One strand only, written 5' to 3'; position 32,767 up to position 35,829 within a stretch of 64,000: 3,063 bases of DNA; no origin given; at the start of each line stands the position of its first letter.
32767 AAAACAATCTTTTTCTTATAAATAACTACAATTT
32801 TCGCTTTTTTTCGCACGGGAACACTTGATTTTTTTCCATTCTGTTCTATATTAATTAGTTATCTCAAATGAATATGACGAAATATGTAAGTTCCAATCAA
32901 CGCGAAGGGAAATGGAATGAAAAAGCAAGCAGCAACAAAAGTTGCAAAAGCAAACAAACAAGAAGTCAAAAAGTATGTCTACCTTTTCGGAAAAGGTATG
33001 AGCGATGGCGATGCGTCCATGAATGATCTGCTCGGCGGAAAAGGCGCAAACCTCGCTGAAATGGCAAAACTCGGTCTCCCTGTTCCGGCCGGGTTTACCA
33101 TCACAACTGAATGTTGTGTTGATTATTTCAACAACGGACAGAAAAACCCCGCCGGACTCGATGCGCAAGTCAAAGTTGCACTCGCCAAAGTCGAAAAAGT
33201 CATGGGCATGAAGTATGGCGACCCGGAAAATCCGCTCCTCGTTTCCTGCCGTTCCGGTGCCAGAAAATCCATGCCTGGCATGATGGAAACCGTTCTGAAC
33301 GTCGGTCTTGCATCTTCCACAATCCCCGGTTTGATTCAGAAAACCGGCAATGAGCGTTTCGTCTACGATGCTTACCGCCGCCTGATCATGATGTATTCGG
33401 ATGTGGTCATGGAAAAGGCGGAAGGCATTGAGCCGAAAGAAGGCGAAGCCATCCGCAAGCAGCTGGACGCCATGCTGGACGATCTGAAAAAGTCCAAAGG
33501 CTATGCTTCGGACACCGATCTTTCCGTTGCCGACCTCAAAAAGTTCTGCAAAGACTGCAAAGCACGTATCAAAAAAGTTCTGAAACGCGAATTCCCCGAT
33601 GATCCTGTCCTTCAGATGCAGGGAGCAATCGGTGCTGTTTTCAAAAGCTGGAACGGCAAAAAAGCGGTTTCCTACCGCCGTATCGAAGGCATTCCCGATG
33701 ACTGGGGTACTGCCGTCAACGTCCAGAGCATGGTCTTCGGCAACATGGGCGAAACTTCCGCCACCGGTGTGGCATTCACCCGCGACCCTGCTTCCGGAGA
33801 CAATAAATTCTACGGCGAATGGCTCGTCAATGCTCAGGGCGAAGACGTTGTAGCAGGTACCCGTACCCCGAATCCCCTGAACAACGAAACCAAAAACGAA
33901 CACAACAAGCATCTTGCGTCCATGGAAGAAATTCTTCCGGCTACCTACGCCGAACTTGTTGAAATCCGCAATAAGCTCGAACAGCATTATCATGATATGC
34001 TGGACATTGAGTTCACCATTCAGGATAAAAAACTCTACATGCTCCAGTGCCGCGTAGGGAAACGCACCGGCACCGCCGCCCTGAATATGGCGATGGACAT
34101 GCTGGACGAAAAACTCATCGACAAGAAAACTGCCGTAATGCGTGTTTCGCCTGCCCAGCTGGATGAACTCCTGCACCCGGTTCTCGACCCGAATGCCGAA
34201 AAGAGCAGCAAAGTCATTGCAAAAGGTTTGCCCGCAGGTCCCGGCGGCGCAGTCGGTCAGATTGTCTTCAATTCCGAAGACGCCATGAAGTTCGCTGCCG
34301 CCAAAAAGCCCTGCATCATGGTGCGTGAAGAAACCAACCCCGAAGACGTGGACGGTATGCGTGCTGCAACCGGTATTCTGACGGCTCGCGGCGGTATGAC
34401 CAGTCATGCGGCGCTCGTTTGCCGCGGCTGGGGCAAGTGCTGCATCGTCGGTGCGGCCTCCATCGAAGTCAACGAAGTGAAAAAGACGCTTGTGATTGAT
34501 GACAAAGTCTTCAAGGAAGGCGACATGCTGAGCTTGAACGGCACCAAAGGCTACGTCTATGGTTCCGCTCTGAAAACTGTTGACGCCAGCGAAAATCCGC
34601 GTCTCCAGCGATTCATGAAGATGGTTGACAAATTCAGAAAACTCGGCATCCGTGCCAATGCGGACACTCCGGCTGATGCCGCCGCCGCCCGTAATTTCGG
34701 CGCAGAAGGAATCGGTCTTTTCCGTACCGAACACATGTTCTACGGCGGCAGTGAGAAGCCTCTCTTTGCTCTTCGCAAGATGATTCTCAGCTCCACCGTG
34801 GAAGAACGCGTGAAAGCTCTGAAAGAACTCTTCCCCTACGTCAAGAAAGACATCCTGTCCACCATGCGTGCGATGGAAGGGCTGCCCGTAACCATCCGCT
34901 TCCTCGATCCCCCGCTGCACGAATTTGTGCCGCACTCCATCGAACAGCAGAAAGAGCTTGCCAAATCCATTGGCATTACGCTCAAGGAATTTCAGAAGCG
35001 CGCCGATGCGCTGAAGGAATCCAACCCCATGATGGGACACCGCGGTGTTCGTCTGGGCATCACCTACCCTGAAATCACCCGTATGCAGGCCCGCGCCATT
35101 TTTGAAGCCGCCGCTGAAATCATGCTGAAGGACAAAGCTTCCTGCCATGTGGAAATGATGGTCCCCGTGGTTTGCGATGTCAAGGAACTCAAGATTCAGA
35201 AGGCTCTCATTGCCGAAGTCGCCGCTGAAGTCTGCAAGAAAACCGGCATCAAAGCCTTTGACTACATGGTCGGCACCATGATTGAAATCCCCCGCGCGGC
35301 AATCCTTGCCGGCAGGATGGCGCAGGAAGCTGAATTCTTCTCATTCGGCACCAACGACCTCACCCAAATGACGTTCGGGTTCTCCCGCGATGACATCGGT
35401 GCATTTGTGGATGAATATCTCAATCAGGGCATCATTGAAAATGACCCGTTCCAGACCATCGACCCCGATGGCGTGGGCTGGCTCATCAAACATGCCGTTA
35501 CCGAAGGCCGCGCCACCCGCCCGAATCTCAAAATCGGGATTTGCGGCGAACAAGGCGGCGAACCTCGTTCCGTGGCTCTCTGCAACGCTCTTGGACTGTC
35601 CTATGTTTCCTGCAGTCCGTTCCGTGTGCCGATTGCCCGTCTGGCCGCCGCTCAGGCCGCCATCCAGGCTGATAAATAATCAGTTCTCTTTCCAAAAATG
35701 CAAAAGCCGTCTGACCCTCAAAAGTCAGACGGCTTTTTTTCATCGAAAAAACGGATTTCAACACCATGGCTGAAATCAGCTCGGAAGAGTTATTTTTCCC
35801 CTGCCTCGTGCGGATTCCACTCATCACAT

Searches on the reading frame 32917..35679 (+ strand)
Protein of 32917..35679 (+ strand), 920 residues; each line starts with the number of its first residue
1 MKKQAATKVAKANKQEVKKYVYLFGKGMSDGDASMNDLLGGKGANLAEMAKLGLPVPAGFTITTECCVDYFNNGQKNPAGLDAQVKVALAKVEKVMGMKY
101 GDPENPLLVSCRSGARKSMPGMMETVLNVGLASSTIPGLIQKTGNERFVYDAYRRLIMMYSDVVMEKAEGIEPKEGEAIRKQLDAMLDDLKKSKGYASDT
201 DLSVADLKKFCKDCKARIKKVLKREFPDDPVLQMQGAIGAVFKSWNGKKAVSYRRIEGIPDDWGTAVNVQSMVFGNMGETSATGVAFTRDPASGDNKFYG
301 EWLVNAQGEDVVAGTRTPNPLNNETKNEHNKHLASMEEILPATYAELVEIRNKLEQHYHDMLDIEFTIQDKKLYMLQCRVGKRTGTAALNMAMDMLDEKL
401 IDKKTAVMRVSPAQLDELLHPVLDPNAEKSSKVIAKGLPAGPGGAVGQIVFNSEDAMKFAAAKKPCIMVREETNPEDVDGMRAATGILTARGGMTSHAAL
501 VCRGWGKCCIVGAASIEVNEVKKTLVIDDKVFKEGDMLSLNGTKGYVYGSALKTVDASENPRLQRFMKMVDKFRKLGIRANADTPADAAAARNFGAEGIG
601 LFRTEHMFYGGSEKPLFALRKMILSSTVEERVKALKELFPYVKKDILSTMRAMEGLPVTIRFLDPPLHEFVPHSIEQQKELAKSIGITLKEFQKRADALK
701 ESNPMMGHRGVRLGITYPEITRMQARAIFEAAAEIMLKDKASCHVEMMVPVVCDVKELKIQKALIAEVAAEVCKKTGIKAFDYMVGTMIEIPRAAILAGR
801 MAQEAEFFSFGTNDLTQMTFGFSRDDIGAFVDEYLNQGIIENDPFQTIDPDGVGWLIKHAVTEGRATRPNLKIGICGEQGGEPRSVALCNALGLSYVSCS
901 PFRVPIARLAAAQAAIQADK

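Call 82: search_protein_families(library=pfam, proteins=[window:32917-35679:+], max_evalue=0.00001)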
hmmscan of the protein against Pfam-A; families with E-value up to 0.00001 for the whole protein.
window:32917-35679:+ (920 aa): 3 families
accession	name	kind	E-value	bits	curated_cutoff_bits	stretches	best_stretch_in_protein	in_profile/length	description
PF02896.24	PEP-utilizers_C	-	2e-78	264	22.8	1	562-914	6-291/293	PEP-utilising enzyme, PEP-binding domain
PF01326.24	PPDK_N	-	1.4e-53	182.8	27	3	81-326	77-225/328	Pyruvate phosphate dikinase, AMP/ATP-binding domain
PF00391.29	PEP-utilizers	-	1.7e-21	76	23.1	1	463-545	2-72/72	PEP-utilising enzyme, mobile domain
